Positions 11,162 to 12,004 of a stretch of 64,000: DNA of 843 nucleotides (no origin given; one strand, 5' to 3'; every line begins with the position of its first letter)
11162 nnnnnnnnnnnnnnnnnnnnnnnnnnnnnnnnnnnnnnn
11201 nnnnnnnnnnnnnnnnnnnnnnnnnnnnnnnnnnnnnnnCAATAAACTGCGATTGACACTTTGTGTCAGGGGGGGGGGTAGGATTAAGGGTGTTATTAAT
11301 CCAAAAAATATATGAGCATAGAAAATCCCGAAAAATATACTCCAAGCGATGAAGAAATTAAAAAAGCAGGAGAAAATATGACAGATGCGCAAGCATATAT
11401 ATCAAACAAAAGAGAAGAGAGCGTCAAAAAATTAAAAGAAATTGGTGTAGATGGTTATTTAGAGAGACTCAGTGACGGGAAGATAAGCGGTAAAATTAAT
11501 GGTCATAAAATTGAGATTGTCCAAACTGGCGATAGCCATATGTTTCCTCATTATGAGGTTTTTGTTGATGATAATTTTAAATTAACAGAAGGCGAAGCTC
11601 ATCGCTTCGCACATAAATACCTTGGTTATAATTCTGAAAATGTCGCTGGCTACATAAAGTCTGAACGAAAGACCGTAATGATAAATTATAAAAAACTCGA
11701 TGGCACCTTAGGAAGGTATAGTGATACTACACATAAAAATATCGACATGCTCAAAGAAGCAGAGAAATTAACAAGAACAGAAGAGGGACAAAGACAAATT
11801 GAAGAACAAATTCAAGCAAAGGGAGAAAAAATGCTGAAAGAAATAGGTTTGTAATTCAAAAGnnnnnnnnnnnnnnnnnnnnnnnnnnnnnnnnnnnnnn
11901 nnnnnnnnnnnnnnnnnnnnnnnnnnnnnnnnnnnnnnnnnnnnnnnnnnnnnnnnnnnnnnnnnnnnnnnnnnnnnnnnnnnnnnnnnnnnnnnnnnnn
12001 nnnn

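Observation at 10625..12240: AT-rich HicB-HicA toxin-antitoxin islet inserted between rpsG and fusA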

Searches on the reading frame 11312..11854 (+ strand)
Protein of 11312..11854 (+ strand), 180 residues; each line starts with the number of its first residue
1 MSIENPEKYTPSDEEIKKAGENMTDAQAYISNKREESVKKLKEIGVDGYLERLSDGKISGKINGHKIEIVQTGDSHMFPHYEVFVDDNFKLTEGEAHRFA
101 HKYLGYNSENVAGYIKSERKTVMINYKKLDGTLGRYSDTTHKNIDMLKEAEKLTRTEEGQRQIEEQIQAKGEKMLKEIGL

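Call 3: search_protein_families(library=pfam, proteins=[window:11312-11854:+], max_evalue=1)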
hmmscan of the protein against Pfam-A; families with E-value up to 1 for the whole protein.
window:11312-11854:+ (180 aa): 1 family
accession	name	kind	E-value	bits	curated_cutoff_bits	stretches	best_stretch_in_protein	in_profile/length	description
PF22264.1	DUF6952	-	0.46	11.4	27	0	141-174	12-44/79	Family of unknown function (DUF6952)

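Call 4: search_protein_families(library=ncbifam, proteins=[window:11312-11854:+], max_evalue=1)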
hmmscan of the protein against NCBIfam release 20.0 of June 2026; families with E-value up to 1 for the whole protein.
window:11312-11854:+ (180 aa): 1 family
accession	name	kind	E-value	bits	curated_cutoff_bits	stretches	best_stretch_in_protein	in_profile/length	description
NF011007.0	PRK14433.1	equivalog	0.022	15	100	1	37-67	21-51/88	acylphosphatase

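Call 10: find_homologous_proteins(query=window:11312-11854:+, max_evalue=0.01)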
Query window:11312-11854:+ (180 aa): 3 proteins with E <= 0.01 among 543 candidates.
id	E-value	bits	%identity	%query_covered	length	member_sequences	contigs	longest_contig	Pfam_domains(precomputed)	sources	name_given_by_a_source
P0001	1.8e-111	388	100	100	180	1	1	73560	-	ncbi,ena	-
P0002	7.4e-14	70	51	54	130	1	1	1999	-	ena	-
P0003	4.9e-9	54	43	54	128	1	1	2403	-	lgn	-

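Call 12: find_encoding_contigs(protein=P0001, flank=3000, max_places=5)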
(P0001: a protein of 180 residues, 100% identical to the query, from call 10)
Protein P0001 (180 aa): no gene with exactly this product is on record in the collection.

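Call 13: find_encoding_contigs(protein=P0002, flank=3000, max_places=5)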
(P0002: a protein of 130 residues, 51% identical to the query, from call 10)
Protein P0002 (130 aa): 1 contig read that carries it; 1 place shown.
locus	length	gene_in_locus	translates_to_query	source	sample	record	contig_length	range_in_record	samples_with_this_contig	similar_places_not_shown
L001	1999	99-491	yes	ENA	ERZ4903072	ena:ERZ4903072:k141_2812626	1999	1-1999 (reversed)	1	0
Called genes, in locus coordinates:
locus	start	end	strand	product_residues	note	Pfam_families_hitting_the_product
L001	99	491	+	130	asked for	-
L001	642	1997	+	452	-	?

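Call 14: find_encoding_contigs(protein=P0003, flank=3000, max_places=5)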
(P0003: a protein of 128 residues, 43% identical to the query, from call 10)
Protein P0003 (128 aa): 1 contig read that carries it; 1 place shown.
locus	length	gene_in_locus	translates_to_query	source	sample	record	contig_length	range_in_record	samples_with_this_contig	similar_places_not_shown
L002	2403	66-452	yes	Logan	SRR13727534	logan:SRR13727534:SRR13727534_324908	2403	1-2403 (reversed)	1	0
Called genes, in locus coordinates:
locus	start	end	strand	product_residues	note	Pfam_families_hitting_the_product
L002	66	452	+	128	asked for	-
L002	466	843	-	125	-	PF11969:DcpS_C, PF01230:HIT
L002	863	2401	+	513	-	?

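Call 36: find_related_loci(query=A2, collection=metagenome_contigs, flank=3000)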
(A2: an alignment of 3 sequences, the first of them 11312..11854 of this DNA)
Query A2 (180 aa) in metagenome_contigs; peptide patterns used: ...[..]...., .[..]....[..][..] (x = any residue, [..] = any of these).
328 stretches matched a pattern, but none encodes a relative of the query by tblastn (E <= 1e-3).
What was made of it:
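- Tried and rejected: The JGI metagenome scan with the X alignment found no relatives (call 36).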

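Call 40: search_protein_representatives(alignment_id=A2)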
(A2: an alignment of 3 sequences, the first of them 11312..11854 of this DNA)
Query: 3 sequences, 132 profile positions. Proteins with E-value up to 0.001 (for the whole library): 132; up to 1e-10: 32; up to 1e-30: 3. The best 132 are listed.
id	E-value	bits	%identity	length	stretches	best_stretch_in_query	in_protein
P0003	2.4e-58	212.2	-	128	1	1-132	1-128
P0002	8.9e-55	200.7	-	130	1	1-132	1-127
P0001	2.3e-53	196.1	-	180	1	3-129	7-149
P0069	2.8e-27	111.7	-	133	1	1-132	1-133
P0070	3.4e-27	111.4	-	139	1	1-132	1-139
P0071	1.2e-26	109.7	-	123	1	1-132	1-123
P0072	1.8e-24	102.6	-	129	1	2-132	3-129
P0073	3.5e-24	101.7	-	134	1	3-132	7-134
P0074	7.4e-24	100.6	-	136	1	3-132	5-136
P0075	3.3e-23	98.5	-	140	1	4-132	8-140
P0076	7.0e-22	94.2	-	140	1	3-132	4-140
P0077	3.2e-19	85.6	-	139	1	11-132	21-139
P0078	5.0e-19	85.0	-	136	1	4-131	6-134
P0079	3.1e-18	82.4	-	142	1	3-132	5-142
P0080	8.2e-18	81.0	-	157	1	3-121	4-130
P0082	5.6e-17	78.3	-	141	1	1-132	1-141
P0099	1.9e-10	57.2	-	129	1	4-100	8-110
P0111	6.3e-09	52.3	-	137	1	3-130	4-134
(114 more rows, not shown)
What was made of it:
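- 11312..11854 (+): Gene X: acidic 180-aa protein of an uncharacterised family of ~130-aa proteins, carrying an insertion of about 50 residues. The AT-rich core of the finding. 132 family representatives at E<1e-3 (call 40).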

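Call 45: find_homologous_proteins(query=A5, max_evalue=0.001)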
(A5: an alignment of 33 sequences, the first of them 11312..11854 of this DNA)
Query A5 (33 sequences) (180 aa, profile of the alignment): 8 proteins with E <= 0.001 among 4049 candidates.
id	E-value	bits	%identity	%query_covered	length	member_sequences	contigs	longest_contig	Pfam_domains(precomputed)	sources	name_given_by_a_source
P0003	5.5e-35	138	43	54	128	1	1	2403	-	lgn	-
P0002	4.5e-33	132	51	54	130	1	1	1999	-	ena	-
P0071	8.2e-32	128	46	54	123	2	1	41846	-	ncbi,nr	ncbi:hypothetical protein HYW73_00655 [Candidatus Nomurabacteria bacterium]|nr:hypothetical protein 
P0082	5.7e-31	125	43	35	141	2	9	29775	-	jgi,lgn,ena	-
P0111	1.4e-29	121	43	36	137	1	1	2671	-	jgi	jgi:hypothetical protein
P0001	1.2e-28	118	100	100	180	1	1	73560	-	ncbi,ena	-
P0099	3.0e-25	107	30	62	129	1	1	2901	-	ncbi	-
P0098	1.8e-19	88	36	43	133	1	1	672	-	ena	-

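Call 47: find_encoding_contigs(protein=P0071, flank=3000, max_places=3)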
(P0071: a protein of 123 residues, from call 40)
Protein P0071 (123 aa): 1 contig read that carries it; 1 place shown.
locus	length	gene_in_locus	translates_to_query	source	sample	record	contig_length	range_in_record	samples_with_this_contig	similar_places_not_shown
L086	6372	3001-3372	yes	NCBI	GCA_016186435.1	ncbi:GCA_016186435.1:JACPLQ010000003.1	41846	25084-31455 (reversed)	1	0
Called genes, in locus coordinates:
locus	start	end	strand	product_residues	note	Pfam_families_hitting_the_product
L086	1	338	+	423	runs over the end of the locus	-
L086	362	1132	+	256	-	PF00121:TIM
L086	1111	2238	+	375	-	PF00162:PGK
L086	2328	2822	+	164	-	PF20803:PaaX_M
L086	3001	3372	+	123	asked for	-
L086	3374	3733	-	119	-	PF11969:DcpS_C, PF01230:HIT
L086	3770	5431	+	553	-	PF01368:DHH, PF02272:DHHA1, PF17768:RecJ_OB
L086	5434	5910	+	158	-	PF00075:RNase_H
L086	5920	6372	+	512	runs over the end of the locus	PF13567:DUF4131, PF03772:Competence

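Call 48: find_encoding_contigs(protein=P0082, flank=3000, max_places=9)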
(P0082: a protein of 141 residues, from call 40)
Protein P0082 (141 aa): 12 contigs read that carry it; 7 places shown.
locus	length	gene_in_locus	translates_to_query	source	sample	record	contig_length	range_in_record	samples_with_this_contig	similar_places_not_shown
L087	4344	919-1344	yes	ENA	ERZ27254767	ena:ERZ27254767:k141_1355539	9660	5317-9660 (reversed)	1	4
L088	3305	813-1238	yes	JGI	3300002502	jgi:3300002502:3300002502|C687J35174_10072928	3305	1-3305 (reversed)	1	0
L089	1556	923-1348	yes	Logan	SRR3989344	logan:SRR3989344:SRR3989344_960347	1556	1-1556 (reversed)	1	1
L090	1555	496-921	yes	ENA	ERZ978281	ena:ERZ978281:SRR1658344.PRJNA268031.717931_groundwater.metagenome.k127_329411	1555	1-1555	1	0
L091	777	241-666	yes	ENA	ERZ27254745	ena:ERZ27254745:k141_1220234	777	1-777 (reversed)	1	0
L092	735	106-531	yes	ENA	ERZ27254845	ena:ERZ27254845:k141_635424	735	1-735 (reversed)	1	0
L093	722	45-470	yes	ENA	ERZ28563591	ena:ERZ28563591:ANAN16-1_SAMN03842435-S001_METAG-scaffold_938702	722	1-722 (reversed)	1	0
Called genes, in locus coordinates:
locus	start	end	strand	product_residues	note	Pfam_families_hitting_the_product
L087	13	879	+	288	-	-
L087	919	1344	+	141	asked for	-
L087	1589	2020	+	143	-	PF01797:Y1_Tnp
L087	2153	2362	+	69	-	-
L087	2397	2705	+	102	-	PF00886:Ribosomal_S16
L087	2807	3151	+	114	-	PF13083:KH_KhpA-B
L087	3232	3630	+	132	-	PF13366:PDDEXK_3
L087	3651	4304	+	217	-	PF01746:tRNA_m1G_MT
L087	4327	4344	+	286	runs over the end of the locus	PF01555:N6_N4_Mtase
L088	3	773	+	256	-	?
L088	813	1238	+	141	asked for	-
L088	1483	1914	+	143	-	PF01797:Y1_Tnp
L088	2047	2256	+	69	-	-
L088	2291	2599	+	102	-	PF00886:Ribosomal_S16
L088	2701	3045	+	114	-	PF13083:KH_KhpA-B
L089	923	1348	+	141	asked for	-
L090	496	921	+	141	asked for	-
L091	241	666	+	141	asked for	-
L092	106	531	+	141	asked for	-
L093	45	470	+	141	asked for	-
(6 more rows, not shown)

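Call 49: find_encoding_contigs(protein=P0111, flank=3000, max_places=3)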
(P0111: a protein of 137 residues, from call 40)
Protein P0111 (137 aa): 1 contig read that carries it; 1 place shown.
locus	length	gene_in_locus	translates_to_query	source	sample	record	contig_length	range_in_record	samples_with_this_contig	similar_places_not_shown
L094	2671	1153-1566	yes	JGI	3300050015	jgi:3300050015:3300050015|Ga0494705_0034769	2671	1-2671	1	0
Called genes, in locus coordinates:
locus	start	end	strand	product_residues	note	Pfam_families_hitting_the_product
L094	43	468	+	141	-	PF00164:Ribosom_S12_S23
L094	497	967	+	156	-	PF00177:Ribosomal_S7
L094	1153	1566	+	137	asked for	-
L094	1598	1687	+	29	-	-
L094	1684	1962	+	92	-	PF01541:GIY-YIG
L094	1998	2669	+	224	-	?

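Call 50: find_encoding_contigs(protein=P0099, flank=3000, max_places=3)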
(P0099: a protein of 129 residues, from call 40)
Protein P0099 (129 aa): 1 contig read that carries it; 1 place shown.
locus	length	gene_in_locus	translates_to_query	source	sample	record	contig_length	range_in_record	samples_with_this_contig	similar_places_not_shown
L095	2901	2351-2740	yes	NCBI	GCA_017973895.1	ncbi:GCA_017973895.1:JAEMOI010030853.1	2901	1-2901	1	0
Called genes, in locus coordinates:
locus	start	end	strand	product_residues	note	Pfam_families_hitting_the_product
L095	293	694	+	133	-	-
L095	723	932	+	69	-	-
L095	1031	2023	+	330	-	-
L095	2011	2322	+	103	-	PF13475:DUF4116 (weak)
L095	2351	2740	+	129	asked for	-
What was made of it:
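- Other X members sit next to HIT/recJ, next to an IS200-type transposase, or elsewhere (calls 14, 47, 48, 50).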

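Call 54: search_protein_families(library=pfam, alignment_id=A5, max_evalue=0.1)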
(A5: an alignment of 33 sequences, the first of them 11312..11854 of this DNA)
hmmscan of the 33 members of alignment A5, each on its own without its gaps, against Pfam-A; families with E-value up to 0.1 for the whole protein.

A. member 1, window:11312-11854:+ (180 aa): 0 families

B. families by the number of members that match (of 33 scanned): 14 families
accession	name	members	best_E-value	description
PF04219.17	DUF413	1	0.002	Protein of unknown function, DUF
PF00872.24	Transposase_mut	1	0.01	Transposase, Mutator family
PF01290.25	Thymosin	1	0.011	Thymosin beta-4 family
PF17664.6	HOATZ-like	1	0.013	Cilia- and flagella-associated protein HOATZ-like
PF17372.7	DUF5394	1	0.014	Family of unknown function (DUF5394)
PF08438.16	YGR210-like_G4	1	0.015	Obg-like GTPase YGR210-like, G4 motif-containing domain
PF18460.6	HetR_C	1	0.017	Heterocyst differentiation regulator C-terminal Hood domain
PF21233.3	RIOX1_C_WH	1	0.024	Ribosomal oxygenase 1, C-terminal winged helix domain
PF20634.2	IFNGR1_transm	1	0.025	Interferon gamma receptor 1, transmembrane region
PF14603.12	hSH3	1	0.028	Helically-extended SH3 domain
PF03750.18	Csm2_III-A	1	0.079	Csm2 Type III-A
PF16526.10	CLZ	1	0.082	C-terminal leucine zipper domain of cyclic nucleotide-gated channels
PF24406.1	nSTAND_NTPase4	1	0.094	Novel STAND NTPase 4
PF10384.14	Scm3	1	0.095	Centromere protein Scm3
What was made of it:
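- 11312..11854 (+): No Pfam family (call 54).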

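Call 55: search_protein_families(library=padloc, proteins=[window:11312-11854:+], max_evalue=1)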
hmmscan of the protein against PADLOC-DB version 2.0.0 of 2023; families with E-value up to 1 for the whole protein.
window:11312-11854:+ (180 aa): 1 family
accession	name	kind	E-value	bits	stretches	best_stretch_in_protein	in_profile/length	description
PDLC04928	PDC-S15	-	0.0055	14.7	1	88-154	32-95/174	-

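Call 56: search_protein_families(library=phrogs, proteins=[window:11312-11854:+], max_evalue=1)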
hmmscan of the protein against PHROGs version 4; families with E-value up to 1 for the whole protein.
window:11312-11854:+ (180 aa): 1 family
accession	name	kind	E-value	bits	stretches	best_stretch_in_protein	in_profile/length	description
phrog_22234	-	unknown function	0.064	14.2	1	82-109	20-47/87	-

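Call 60: predict_structure(alignment_id=A5)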
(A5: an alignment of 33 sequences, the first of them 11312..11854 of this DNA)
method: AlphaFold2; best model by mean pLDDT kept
length: 180 residues; sequences in the alignment: 33
mean_pLDDT: 79.2   pTM: 0.65
mean pLDDT of the five models: 79.2, 77.3, 77.2, 76.0, 74.9
residues with pLDDT >= 90: 97; 70-90: 31; 50-70: 22; < 50: 30
segments of 3 or more residues with pLDDT < 50: 110-120, 125-141
pLDDT, mean of each block of 10 residues (from residue 1): 70 94 93 92 95 92 96 82 94 93 71 42 45 43 58 83 90 93
secondary structure, 60 per line:
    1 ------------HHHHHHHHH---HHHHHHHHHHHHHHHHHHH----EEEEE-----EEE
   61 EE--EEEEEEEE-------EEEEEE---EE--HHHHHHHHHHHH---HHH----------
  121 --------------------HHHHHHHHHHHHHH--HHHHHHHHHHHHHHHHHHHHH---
elements in order: H13-21 H25-43 E48-52 E58-62 E65-72 E80-85 H93-104 H141-154 H157-177
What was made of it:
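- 11312..11854 (+): AlphaFold2 core pLDDT >90, alpha-alpha-beta4-alpha plus C-terminal helices (call 60).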

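Call 63: search_solved_structures(query=A5, max_evalue=10)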
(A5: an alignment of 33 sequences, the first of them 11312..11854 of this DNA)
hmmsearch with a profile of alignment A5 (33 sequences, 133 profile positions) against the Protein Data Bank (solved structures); distinct sequences matched with E-value up to 10: 12.
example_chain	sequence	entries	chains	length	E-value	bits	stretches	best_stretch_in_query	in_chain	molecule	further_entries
1jfj_A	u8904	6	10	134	0.32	14.4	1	43-103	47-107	CALCIUM-BINDING PROTEIN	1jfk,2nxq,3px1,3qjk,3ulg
2m7n_A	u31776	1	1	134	0.43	14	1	44-103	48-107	Calcium-binding protein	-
6wvg_A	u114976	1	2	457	0.55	13.6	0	39-80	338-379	Green fluorescent protein, Leukocyte surface antigen CD53 chimera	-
4f87_A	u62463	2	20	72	0.74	13.2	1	41-98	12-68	PlyCB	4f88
3lf4_A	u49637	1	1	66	0.8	13.1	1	54-82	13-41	Fluorescent Timer Precursor Blue102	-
7kww_A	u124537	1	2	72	0.81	13.1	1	41-98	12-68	PlyCB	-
7kwy_A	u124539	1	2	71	0.84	13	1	41-98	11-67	PlyCB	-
4ozd_A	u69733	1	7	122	0.94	12.9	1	66-129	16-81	14.4 kDa salivary protein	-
4ohs_A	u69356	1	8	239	0.96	12.8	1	55-89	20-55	FAR-RED FLUORESCENT PROTEIN AQ143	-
4zrz_A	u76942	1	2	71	0.96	12.8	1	41-98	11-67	PlyCB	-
5j9g_A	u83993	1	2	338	1.3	12.4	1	58-112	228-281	Glyceraldehyde-3-p dehydrogenase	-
3cfa_L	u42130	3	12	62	1.9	11.9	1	55-83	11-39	GFP-like fluorescent protein | GFP-like photoswitchable fluorescent protein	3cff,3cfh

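Call 66: fold_search(model_id=the predicted structure, library=pdb)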
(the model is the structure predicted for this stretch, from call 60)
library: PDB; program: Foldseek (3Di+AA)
matches with E <= 10: 162; with E <= 0.001: 0
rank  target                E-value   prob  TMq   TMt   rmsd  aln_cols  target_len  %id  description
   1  5csl_A                6.9e-01  0.30  0.17  0.02   3.2        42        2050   26  Crystal structure of the 500 kD yeast acetyl-CoA carboxylase holoenzyme dimer (released 2015-10-28)
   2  5csl_B                1.1e+00  0.21  0.18  0.02   3.3        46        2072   24  Crystal structure of the 500 kD yeast acetyl-CoA carboxylase holoenzyme dimer (released 2015-10-28)
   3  5mu3_A                1.1e+00  0.20  0.22  0.21  12.6        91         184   13  Crystal structure of Ctf19-Mcm21 kinetochore assembly bound with Ctf19-Mcm21 binding motif of central kinetochore subu (released 2017-11-01)
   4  5mu3_D                1.1e+00  0.18  0.23  0.23  12.5       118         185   14  Crystal structure of Ctf19-Mcm21 kinetochore assembly bound with Ctf19-Mcm21 binding motif of central kinetochore subu (released 2017-11-01)
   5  1urr                  1.4e+00  0.23  0.14  0.23   2.6        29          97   28  A novel Drosophila Melanogaster Acylphosphatase (AcPDro2) (released 2004-05-27)
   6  7t31_C                1.5e+00  0.04  0.12  0.06  16.0       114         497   13  X-ray Structure of Clostridiodies difficile PilW (released 2022-10-19)
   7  4zl4_A                2.0e+00  0.05  0.09  0.04   9.1        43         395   12  Plasmepsin V from Plasmodium vivax bound to a transition state mimetic (WEHI-842) (released 2015-07-15)
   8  7mjb_A                2.3e+00  0.16  0.18  0.19   3.4        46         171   20  Crystal Structure of Nanoluc Luciferase Mutant R164Q (released 2021-05-05)
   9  1ulr                  2.3e+00  0.12  0.13  0.23   3.0        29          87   38  Crystal structure of tt0497 from Thermus thermophilus HB8 (released 2004-11-02)
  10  3zxu_A                2.3e+00  0.12  0.19  0.17  12.5        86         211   13  Crystal structure of the Ctf19-Mcm21 kinetochore heterodimer from yeast (released 2012-03-14)
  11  9r00                  2.4e+00  0.11  0.20  0.27   9.1        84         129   10  De novo NTF2-like protein with a 2-helix C-terminal extension. (released 2025-10-22)
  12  5csa_B                2.4e+00  0.11  0.18  0.05   3.7        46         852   26  Crystal structure of domains BT-BCCP-AC1-AC5 of yeast acetyl-CoA carboxylase (released 2015-10-28)
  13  6cbu                  2.6e+00  0.16  0.14  0.23   2.8        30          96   20  Crystal structure of C4S3: A computationally designed immunogen to target Carbohydrate-Occluded Epitopes on the HIV enve (released 2019-02-06)
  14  8brm_SB               2.6e+00  0.03  0.12  0.11  12.9       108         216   15  Giardia ribosome in POST-T state, no E-site tRNA (A6) (released 2023-03-15)
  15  2vh7                  2.7e+00  0.15  0.14  0.24   2.6        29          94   21  Crystal structure of human common-type acylphosphatase (released 2009-03-17)
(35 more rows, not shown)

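Call 76: find_encoding_contigs(protein=P0209, flank=4000, max_places=10)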
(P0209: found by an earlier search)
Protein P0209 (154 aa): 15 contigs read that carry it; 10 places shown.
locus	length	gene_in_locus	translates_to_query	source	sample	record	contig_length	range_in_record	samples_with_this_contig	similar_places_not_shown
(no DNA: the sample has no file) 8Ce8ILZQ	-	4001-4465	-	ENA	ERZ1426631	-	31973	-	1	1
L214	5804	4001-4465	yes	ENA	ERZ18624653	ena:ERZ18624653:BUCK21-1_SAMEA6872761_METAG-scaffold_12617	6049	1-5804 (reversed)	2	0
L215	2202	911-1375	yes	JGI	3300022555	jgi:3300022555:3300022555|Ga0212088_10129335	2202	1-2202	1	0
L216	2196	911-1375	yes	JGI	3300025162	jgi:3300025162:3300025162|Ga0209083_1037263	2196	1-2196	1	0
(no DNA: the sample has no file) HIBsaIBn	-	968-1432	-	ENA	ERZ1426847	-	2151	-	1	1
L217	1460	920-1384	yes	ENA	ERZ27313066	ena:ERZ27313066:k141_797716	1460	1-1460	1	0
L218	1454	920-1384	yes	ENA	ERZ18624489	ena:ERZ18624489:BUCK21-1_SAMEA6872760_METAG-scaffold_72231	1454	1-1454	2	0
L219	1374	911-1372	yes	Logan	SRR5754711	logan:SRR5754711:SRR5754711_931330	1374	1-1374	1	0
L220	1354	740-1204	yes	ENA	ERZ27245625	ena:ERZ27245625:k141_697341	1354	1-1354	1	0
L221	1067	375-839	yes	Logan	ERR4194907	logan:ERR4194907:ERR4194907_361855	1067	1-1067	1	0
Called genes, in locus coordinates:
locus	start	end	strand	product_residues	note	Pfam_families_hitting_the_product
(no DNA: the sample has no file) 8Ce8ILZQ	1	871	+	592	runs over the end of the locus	-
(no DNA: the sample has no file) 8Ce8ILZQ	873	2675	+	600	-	-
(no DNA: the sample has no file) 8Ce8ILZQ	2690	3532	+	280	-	-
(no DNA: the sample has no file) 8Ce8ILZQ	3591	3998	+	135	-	PF00164:Ribosom_S12_S23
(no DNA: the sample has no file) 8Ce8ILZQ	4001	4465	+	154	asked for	PF00177:Ribosomal_S7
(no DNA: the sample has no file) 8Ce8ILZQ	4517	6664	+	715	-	PF00009:GTP_EFTU, PF03144:GTP_EFTU_D2, PF22042:EF-G_D2, PF14492:EFG_III, PF16658:RF3_C (weak), PF03764:EFG_IV, PF00679:EFG_C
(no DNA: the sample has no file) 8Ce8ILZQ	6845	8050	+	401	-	PF00009:GTP_EFTU, PF03144:GTP_EFTU_D2, PF03143:GTP_EFTU_D3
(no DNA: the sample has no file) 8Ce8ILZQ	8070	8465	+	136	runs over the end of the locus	PF00338:Ribosomal_S10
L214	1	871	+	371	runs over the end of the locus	?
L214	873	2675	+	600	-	-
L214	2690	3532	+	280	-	-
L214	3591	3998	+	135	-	PF00164:Ribosom_S12_S23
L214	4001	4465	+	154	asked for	PF00177:Ribosomal_S7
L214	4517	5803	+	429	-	?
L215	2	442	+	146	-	?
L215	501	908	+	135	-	PF00164:Ribosom_S12_S23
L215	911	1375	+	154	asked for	PF00177:Ribosomal_S7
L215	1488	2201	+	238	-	?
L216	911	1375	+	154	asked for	PF00177:Ribosomal_S7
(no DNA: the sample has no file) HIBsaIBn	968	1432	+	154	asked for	PF00177:Ribosomal_S7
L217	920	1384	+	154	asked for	PF00177:Ribosomal_S7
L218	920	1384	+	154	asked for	PF00177:Ribosomal_S7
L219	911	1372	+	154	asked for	PF00177:Ribosomal_S7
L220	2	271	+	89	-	?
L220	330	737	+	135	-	PF00164:Ribosom_S12_S23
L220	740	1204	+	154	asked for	PF00177:Ribosomal_S7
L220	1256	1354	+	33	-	?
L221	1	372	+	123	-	?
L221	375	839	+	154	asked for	PF00177:Ribosomal_S7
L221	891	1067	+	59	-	?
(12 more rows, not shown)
